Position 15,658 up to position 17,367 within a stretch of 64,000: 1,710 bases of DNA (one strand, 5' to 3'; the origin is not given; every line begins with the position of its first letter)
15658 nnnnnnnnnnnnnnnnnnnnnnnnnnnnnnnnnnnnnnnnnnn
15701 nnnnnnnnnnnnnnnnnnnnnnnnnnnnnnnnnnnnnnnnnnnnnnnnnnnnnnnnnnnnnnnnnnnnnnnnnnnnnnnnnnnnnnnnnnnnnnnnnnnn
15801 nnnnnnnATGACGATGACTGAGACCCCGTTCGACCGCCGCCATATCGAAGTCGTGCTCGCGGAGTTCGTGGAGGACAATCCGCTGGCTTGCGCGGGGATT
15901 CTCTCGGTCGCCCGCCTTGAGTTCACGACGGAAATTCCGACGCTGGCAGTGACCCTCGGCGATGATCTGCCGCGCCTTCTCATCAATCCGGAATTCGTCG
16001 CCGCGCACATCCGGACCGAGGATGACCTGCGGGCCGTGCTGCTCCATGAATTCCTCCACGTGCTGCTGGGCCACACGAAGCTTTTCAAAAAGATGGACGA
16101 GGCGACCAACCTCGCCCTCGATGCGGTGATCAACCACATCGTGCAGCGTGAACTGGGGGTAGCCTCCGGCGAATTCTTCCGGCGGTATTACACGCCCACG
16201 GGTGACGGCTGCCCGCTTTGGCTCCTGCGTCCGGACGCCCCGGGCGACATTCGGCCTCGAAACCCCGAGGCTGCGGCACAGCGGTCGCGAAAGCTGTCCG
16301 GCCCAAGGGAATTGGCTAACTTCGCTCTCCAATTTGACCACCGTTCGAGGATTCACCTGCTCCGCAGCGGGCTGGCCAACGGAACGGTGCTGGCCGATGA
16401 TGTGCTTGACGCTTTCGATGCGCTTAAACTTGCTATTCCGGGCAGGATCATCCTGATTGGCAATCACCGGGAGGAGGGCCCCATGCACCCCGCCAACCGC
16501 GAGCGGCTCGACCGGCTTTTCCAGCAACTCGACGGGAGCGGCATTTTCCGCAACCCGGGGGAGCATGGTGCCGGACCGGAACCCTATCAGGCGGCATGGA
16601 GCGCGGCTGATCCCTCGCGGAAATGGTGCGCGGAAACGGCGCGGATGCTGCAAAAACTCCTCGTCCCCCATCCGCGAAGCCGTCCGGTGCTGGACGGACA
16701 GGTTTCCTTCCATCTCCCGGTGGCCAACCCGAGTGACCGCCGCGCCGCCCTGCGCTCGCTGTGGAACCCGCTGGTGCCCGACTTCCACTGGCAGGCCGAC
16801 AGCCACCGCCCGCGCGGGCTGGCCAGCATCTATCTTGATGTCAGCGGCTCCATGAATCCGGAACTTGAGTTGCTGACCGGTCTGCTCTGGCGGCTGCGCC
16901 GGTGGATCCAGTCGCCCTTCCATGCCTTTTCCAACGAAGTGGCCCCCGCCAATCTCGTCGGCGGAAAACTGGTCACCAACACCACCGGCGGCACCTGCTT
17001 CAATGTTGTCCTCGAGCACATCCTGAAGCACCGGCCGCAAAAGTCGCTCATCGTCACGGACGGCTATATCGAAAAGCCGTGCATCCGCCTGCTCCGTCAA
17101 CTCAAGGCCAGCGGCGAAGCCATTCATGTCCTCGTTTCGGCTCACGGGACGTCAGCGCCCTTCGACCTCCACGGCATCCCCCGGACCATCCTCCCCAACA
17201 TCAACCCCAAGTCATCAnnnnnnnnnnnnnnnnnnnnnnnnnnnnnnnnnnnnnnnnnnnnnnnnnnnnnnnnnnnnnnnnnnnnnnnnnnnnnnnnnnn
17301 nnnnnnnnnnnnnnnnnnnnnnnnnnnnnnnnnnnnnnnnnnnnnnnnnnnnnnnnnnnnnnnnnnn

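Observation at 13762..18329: Translationally coupled four-gene operon: RavA/MoxR-like AAA+ ATPase, unknown protein, HExxH+VWA protein, divergent MetK paralog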

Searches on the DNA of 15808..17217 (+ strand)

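Call 93: search_rna_families(sources=[L010, L012, L013, L014, L016, L017, L018, L001, L021, L023], threshold=gathering)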
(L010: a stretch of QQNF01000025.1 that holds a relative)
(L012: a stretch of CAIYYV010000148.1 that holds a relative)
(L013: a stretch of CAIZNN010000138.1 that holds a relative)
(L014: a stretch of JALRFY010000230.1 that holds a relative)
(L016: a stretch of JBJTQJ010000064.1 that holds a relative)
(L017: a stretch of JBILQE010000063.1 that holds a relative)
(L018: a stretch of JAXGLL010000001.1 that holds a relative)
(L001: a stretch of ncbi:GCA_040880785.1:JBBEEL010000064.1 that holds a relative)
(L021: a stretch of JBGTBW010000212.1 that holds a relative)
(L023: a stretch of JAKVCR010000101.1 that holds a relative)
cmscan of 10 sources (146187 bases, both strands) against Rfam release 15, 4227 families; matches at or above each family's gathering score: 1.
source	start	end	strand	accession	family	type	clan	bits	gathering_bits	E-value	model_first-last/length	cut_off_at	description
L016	1071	1201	+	RF01725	SAM-I-IV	Cis-reg; riboswitch;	CL00012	46.9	41.1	0.00039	1-99/99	no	SAM-I/IV (S-adenosyl methionine) riboswitch aptamer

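Call 94: search_rna_families(sources=[L048, L049, L059, L082, L083, L067, L178, L040], threshold=gathering)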
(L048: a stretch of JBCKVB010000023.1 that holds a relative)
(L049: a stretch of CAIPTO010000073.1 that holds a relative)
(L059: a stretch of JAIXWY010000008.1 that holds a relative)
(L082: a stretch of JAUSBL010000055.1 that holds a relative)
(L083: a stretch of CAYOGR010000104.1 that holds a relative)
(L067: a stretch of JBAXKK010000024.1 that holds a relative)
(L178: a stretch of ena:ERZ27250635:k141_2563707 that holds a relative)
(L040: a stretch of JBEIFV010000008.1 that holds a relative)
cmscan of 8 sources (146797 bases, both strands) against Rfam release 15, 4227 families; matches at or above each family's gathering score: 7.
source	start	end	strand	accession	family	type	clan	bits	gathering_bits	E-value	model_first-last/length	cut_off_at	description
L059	11662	11734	-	RF00005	tRNA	Gene; tRNA;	CL00001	74.4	29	4.5e-14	1-71/71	no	tRNA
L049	15205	15276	+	RF00005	tRNA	Gene; tRNA;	CL00001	69.2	29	1.2e-12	1-71/71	no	tRNA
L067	9565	9636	+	RF00005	tRNA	Gene; tRNA;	CL00001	69.2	29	1.2e-12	1-71/71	no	tRNA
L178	15210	15281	+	RF00005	tRNA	Gene; tRNA;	CL00001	69.2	29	1.2e-12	1-71/71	no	tRNA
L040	17680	17804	-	RF01725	SAM-I-IV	Cis-reg; riboswitch;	CL00012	54.5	41.1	8e-06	1-99/99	no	SAM-I/IV (S-adenosyl methionine) riboswitch aptamer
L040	4735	4860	+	RF01725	SAM-I-IV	Cis-reg; riboswitch;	CL00012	54.3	41.1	8.9e-06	1-99/99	no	SAM-I/IV (S-adenosyl methionine) riboswitch aptamer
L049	18734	18787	+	RF02001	group-II-D1D4-3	Intron;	CL00102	33.6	32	0.01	1-54/170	3'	Group II catalytic intron D1-D4-3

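Call 96: search_rna_families(source=L016, start=900, end=1600, threshold=evalue, max_evalue=1, show_alignments=1)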
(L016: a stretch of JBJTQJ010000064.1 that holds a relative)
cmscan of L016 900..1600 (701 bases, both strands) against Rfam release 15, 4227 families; matches with E-value up to 1: 2.
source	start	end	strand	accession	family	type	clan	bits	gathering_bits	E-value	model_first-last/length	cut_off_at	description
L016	1071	1201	+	RF01725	SAM-I-IV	Cis-reg; riboswitch;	CL00012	46.9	41.1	1.9e-06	1-99/99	no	SAM-I/IV (S-adenosyl methionine) riboswitch aptamer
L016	1114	1242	+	RF01872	MEG3_2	Gene; lncRNA;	-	18.1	60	0.54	1-105/105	no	Maternally expressed 3 conserved region 2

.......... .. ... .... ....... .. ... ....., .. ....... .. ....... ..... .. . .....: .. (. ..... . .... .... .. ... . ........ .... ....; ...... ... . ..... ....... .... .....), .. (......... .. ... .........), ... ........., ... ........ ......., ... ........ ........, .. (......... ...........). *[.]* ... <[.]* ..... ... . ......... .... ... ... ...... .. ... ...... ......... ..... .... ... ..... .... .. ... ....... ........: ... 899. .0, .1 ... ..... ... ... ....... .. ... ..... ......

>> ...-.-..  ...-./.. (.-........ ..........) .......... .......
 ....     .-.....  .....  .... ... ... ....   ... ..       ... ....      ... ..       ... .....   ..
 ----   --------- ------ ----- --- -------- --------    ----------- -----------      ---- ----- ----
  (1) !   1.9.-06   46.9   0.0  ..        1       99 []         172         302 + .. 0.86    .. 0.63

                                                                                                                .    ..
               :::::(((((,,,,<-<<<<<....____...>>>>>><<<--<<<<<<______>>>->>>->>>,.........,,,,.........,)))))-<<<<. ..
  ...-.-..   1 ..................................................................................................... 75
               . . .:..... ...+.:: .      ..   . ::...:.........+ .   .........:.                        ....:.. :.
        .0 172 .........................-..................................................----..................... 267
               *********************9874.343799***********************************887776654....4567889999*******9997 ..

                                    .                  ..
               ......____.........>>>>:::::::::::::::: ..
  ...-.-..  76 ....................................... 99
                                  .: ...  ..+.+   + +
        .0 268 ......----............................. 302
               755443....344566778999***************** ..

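Call 108: search_rna_families(sources=[L005, L006, L009, L030, L032, L035, L038], threshold=gathering)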
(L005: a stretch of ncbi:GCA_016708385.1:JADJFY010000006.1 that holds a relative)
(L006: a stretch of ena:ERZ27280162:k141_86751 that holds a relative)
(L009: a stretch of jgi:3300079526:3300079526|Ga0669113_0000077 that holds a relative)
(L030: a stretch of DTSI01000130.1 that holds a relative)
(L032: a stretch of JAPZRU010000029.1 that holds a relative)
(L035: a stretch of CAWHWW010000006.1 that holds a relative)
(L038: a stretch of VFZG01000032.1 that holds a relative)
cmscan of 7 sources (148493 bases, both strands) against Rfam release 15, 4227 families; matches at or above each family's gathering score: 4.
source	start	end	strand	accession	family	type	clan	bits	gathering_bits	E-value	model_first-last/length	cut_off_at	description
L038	7986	8091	+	RF00162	SAM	Cis-reg; riboswitch;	CL00012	78.3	44.4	2.4e-16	1-108/108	no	SAM riboswitch aptamer (S box leader)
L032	7079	7185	+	RF01725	SAM-I-IV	Cis-reg; riboswitch;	CL00012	57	41.1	2.3e-06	1-99/99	no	SAM-I/IV (S-adenosyl methionine) riboswitch aptamer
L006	7912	7989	+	RF00521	SAM_alpha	Cis-reg; riboswitch;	-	39.3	36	5.4e-05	1-79/79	no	Alpha-proteobacteria SAM riboswitch aptamer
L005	4298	4375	+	RF00521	SAM_alpha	Cis-reg; riboswitch;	-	38.2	36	0.00011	1-79/79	no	Alpha-proteobacteria SAM riboswitch aptamer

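Call 109: search_rna_families(sources=[L041, L047, L051, L056, L057, L060, L071], threshold=gathering)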
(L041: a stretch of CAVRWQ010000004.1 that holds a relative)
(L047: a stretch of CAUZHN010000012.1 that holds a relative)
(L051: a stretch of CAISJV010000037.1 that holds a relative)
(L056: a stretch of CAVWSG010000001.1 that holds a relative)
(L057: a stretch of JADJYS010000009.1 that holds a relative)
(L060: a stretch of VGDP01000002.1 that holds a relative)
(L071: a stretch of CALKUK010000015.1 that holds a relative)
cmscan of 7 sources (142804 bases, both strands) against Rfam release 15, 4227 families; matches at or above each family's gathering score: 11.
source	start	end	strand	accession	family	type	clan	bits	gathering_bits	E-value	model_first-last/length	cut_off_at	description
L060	12715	15483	-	RF02541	LSU_rRNA_bacteria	Gene; rRNA;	CL00112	2732.5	50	0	1-2925/2925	no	Bacterial large subunit ribosomal RNA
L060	16031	17531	-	RF00177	SSU_rRNA_bacteria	Gene; rRNA;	CL00111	1571.3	50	0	1-1533/1533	no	Bacterial small subunit ribosomal RNA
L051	965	1104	-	RF02003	group-II-D1D4-4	Intron;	CL00102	90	49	3.8e-18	1-138/138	no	Group II catalytic intron D1-D4-4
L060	12417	12531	-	RF00001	5S_rRNA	Gene; rRNA;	CL00113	89.4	38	1.7e-17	1-120/120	no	5S ribosomal RNA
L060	15852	15925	-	RF00005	tRNA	Gene; tRNA;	CL00001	72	29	2e-13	1-71/71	no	tRNA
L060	12166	12239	-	RF00005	tRNA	Gene; tRNA;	CL00001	64.9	29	1.7e-11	1-71/71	no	tRNA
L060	15737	15809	-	RF00005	tRNA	Gene; tRNA;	CL00001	64.5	29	2.3e-11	1-71/71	no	tRNA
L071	7919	8023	+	RF01725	SAM-I-IV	Cis-reg; riboswitch;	CL00012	60.5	41.1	3.7e-07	1-99/99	no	SAM-I/IV (S-adenosyl methionine) riboswitch aptamer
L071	7306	7398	+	RF01725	SAM-I-IV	Cis-reg; riboswitch;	CL00012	59.8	41.1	5.2e-07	1-99/99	no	SAM-I/IV (S-adenosyl methionine) riboswitch aptamer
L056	7917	8009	+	RF00162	SAM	Cis-reg; riboswitch;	CL00012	47.1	44.4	2.7e-07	1-108/108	no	SAM riboswitch aptamer (S box leader)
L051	1478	1553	+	RF00521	SAM_alpha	Cis-reg; riboswitch;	-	43.6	36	3.7e-06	1-79/79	no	Alpha-proteobacteria SAM riboswitch aptamer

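Call 113: search_rna_families(sources=[L045, L046, L050, L054, L055, L063, L072, L074, L075, L087, L089], threshold=gathering)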
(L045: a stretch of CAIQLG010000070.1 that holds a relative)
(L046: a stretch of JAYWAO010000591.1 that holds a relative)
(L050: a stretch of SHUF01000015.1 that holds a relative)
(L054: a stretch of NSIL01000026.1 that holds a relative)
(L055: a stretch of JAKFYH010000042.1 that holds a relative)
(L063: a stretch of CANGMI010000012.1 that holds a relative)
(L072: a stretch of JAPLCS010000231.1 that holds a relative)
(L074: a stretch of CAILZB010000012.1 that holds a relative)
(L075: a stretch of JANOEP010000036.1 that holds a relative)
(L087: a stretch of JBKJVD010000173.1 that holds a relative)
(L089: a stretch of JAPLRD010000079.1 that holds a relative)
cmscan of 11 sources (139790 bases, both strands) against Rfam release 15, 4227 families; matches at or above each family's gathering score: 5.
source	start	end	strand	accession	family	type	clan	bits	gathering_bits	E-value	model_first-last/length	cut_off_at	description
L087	13652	13723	-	RF00005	tRNA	Gene; tRNA;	CL00001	73.4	29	7.8e-14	1-71/71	no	tRNA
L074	355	459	+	RF01725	SAM-I-IV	Cis-reg; riboswitch;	CL00012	62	41.1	1.7e-07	1-99/99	no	SAM-I/IV (S-adenosyl methionine) riboswitch aptamer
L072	5857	5969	+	RF01725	SAM-I-IV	Cis-reg; riboswitch;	CL00012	47.8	41.1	0.00023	1-99/99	no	SAM-I/IV (S-adenosyl methionine) riboswitch aptamer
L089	5475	5554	+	RF00521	SAM_alpha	Cis-reg; riboswitch;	-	41.6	36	1.3e-05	1-79/79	no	Alpha-proteobacteria SAM riboswitch aptamer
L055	7935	8015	+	RF00521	SAM_alpha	Cis-reg; riboswitch;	-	37.5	36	0.00016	1-79/79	no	Alpha-proteobacteria SAM riboswitch aptamer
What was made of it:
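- On SAM-I/IV riboswitch (Rfam RF01725): Elements in the same position in L016, L032, L040, L071, L072 and L074 score 46.9-62 bits (calls 93, 94, 108, 109, 113).
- Rfam hits above threshold directly upstream of the module or its metK: SAM-I/IV in L016, L040, L032, L071, L072, L074; SAM-I in L038 (78 bits) and L056; SAM-II in L005, L006, L051, L055, L089 (calls 93, 94, 108, 109, 113).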
